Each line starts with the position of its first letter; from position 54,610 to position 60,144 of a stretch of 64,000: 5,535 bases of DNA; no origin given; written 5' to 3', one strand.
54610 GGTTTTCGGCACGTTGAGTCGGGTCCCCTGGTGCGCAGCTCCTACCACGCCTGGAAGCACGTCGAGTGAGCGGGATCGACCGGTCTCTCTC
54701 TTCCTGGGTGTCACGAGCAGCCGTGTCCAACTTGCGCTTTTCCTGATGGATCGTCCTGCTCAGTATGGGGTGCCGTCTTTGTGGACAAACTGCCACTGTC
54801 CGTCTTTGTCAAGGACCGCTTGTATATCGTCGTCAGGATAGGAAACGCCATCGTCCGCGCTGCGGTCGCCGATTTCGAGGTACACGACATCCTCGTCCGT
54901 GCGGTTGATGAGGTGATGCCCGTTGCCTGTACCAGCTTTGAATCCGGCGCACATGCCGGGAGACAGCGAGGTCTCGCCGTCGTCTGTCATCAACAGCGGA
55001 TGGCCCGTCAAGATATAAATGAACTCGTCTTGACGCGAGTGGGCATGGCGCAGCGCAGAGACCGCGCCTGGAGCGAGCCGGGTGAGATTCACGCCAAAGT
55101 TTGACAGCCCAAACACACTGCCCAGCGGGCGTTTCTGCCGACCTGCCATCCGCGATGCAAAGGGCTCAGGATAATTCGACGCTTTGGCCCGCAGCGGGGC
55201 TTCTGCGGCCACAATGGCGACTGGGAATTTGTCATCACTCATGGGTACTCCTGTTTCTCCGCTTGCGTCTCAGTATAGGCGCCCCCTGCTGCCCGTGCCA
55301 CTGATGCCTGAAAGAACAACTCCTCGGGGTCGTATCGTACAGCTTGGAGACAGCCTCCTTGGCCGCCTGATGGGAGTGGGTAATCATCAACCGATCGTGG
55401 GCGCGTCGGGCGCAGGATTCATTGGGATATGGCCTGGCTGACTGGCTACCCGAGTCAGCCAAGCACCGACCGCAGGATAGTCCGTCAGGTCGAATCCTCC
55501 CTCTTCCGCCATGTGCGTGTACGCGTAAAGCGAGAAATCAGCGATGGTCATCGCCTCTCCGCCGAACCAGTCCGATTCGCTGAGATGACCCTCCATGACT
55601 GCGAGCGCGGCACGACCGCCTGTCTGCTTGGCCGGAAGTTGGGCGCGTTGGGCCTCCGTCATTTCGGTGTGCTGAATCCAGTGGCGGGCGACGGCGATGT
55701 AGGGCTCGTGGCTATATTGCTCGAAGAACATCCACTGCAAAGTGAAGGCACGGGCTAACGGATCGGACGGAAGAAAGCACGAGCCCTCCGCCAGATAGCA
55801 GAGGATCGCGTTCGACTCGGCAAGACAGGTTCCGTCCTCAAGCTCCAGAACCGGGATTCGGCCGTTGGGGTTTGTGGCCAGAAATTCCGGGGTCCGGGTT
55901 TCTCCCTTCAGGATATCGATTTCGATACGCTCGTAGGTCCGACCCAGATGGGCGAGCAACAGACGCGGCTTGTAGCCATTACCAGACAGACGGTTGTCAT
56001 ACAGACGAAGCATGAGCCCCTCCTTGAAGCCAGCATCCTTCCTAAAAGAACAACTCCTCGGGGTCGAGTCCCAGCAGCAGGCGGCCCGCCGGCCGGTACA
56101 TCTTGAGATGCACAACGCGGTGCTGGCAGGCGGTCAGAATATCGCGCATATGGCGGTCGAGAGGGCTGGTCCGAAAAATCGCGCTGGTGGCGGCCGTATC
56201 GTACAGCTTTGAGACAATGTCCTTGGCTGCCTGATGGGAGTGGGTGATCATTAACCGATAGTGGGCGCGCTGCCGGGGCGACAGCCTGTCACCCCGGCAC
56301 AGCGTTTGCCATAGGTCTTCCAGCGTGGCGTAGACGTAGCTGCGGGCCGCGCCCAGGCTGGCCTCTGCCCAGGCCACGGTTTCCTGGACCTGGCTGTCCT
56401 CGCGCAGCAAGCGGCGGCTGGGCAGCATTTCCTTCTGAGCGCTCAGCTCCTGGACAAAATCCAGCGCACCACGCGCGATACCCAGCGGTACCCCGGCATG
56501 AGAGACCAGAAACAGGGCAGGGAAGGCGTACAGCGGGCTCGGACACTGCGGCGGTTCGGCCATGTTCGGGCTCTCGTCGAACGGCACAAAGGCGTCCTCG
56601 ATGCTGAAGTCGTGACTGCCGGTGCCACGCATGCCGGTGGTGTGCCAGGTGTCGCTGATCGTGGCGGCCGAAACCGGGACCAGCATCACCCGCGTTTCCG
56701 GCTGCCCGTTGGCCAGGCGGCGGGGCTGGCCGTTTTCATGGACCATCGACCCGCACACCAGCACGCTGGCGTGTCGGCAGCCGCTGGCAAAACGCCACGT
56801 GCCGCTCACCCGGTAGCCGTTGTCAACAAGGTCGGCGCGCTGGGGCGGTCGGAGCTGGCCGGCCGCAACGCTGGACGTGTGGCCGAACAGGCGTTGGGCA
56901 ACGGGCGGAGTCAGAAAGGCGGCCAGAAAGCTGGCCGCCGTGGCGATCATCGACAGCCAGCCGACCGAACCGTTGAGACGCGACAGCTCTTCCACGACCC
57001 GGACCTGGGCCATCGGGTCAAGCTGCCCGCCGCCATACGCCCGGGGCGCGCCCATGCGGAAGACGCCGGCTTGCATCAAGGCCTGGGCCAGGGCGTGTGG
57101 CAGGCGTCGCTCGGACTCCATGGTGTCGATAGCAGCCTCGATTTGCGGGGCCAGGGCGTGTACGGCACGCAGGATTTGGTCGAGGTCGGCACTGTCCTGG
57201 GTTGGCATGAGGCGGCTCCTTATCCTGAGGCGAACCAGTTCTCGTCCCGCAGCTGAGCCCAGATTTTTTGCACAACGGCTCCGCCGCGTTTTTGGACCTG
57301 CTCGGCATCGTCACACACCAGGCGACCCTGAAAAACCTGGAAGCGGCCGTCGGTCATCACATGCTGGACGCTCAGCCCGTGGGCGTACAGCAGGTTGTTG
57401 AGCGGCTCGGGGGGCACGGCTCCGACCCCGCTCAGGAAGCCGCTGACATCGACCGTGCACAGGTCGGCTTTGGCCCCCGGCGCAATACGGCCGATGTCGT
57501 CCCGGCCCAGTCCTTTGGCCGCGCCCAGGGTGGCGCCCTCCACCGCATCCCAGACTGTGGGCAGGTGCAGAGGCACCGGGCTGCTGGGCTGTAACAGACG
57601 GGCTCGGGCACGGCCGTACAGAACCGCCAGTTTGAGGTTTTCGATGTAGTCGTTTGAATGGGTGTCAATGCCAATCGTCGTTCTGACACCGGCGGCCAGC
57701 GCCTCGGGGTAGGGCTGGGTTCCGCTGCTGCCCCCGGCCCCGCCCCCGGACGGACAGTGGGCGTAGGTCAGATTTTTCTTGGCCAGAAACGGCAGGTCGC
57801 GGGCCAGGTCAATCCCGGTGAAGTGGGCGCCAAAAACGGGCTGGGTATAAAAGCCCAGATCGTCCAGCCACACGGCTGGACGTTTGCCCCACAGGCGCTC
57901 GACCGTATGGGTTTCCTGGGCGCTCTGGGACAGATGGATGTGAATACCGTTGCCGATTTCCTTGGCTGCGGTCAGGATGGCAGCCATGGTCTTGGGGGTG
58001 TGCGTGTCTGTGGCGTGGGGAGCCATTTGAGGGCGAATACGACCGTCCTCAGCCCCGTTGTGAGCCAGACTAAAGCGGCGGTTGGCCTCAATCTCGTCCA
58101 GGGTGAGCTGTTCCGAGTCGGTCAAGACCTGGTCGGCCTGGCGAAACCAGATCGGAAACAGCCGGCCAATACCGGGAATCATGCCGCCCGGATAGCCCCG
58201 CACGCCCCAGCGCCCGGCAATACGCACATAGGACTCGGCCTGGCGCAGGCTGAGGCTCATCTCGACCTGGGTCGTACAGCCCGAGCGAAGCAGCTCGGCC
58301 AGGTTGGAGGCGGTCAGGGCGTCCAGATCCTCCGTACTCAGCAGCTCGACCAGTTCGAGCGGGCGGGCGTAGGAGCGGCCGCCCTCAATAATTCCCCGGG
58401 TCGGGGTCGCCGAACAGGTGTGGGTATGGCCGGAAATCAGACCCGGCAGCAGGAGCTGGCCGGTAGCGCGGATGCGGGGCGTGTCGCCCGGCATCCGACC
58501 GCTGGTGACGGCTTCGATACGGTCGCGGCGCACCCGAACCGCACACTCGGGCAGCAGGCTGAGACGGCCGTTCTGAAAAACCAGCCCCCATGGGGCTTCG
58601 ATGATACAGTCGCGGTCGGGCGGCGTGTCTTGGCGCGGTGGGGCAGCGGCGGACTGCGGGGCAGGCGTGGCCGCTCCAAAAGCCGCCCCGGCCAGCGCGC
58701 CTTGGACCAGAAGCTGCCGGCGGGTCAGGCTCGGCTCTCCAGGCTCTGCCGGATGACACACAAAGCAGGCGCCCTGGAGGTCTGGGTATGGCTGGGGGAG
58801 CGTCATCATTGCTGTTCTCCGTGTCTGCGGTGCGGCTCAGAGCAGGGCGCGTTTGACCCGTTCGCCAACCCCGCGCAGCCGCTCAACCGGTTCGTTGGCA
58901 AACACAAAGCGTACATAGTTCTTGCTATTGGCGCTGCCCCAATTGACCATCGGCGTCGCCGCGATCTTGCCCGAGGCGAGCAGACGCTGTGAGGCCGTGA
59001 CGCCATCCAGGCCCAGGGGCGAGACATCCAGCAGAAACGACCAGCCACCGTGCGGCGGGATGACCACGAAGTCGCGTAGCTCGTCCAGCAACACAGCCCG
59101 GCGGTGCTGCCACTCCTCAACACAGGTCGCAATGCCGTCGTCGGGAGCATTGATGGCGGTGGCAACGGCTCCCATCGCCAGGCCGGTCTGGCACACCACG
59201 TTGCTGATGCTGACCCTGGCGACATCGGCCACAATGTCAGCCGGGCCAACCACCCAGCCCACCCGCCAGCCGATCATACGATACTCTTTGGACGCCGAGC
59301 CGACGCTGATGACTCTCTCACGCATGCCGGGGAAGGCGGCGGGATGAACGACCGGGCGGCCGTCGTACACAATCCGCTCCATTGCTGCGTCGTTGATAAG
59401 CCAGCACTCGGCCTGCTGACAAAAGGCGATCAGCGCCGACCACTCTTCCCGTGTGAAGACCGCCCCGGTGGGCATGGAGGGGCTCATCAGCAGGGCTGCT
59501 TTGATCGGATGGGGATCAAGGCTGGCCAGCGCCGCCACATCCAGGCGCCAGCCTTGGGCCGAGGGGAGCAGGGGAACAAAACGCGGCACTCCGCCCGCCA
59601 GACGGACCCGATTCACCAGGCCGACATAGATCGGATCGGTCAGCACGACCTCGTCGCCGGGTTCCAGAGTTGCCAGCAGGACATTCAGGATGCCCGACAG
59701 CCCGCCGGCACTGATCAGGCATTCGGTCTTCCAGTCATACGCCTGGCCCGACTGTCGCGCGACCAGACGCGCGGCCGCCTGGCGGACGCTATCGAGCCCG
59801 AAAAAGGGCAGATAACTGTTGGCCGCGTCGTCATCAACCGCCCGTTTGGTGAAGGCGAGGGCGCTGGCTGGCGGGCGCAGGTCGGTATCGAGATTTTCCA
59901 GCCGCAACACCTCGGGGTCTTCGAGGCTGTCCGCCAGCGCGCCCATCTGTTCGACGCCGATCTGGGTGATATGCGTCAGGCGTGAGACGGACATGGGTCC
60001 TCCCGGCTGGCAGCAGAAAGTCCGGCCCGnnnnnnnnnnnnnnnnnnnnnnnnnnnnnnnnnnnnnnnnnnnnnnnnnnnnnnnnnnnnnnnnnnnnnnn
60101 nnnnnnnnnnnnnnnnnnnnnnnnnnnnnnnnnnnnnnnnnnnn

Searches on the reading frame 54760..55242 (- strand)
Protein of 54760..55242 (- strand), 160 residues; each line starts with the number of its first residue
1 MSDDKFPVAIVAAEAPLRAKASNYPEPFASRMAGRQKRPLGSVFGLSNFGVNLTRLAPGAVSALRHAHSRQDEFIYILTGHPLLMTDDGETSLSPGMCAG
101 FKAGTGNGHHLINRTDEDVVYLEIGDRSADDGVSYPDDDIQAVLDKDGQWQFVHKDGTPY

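Call 78: search_protein_families(library=pfam, proteins=[window:54760-55242:-], max_evalue=0.001)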
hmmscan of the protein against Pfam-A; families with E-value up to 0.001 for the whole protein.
window:54760-55242:- (160 aa): 1 family
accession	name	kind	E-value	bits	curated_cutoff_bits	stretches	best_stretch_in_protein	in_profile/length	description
PF07883.17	Cupin_2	-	8.8e-15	54.6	27.2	1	53-124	2-69/70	Cupin domain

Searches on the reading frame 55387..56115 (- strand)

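Call 20: search_protein_families(library=pfam, proteins=[window:55387-56115:-], max_evalue=0.0001)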
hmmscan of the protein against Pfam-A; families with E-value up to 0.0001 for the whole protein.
window:55387-56115:- (242 aa): 6 families
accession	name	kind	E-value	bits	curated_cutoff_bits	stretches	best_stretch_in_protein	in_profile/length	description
PF02798.26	GST_N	-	3.7e-17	62.8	20.9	1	36-110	3-76/76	Glutathione S-transferase, N-terminal domain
PF13409.12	GST_N_2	-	4e-13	50.2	25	1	49-110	7-69/70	Glutathione S-transferase, N-terminal domain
PF00043.30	GST_C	-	8.7e-11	42.4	20.7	1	154-227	18-93/93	Glutathione S-transferase, C-terminal domain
PF13417.12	GST_N_3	-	7.6e-10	39.4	22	1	38-110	1-69/75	Glutathione S-transferase, N-terminal domain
PF13410.11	GST_C_2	-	1.6e-07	31.7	24.9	1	162-222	6-69/69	Glutathione S-transferase, C-terminal domain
PF14497.11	GST_C_3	-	9.7e-07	29.4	21.6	1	144-227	9-95/104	Glutathione S-transferase, C-terminal domain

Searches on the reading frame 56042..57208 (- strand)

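Call 20: search_protein_families(library=pfam, proteins=[window:56042-57208:-], max_evalue=0.0001)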
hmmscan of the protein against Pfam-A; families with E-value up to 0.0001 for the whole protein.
window:56042-57208:- (388 aa): 2 families
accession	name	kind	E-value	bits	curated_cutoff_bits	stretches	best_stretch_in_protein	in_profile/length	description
PF08028.16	Acyl-CoA_dh_2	-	2.4e-24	86.6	22.7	1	236-366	2-132/134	Acyl-CoA dehydrogenase, C-terminal domain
PF02771.21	Acyl-CoA_dh_N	-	1e-10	42.4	22.9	1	13-98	8-96/113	Acyl-CoA dehydrogenase, N-terminal domain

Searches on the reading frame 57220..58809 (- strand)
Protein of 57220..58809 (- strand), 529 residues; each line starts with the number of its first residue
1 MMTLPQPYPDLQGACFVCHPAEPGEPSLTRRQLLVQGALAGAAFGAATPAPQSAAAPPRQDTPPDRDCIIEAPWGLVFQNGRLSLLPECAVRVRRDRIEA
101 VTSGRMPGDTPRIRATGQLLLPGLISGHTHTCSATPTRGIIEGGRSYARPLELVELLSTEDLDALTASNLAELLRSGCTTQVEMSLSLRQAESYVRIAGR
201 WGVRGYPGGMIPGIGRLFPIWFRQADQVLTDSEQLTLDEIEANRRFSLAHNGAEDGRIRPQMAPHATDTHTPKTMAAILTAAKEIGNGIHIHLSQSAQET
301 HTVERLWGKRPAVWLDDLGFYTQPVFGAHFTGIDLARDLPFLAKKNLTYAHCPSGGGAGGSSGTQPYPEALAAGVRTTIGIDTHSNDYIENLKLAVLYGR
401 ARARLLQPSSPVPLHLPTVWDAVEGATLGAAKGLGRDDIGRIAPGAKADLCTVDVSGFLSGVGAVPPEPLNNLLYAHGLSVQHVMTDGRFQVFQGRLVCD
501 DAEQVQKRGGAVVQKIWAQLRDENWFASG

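Call 20: search_protein_families(library=pfam, proteins=[window:57220-58809:-], max_evalue=0.0001)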
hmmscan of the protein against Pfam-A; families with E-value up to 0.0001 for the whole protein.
window:57220-58809:- (529 aa): 2 families
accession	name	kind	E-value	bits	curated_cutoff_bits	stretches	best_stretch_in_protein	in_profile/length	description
PF01979.26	Amidohydro_1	-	4.3e-28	99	25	1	120-489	2-343/345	Amidohydrolase family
PF07969.17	Amidohydro_3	-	5e-13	49.8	29.7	1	146-485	131-465/472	Amidohydrolase family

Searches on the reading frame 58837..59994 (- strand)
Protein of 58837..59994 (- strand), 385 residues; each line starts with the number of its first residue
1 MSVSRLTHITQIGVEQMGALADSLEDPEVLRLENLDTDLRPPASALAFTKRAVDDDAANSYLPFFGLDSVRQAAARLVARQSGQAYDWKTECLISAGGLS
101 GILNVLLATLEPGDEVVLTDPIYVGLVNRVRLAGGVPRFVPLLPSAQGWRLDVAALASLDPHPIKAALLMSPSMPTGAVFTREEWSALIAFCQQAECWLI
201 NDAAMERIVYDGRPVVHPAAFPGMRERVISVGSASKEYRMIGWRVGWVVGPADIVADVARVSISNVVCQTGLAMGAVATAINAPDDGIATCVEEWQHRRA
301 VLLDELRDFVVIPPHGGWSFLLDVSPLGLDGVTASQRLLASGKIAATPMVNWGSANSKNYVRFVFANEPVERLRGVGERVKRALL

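Call 20: search_protein_families(library=pfam, proteins=[window:58837-59994:-], max_evalue=0.0001)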
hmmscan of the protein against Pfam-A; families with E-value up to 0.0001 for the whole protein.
window:58837-59994:- (385 aa): 1 family
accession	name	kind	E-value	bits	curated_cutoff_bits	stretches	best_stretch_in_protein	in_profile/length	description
PF00155.27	Aminotran_1_2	-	1e-41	143.8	19.7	1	41-374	18-355/361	Aminotransferase class I and II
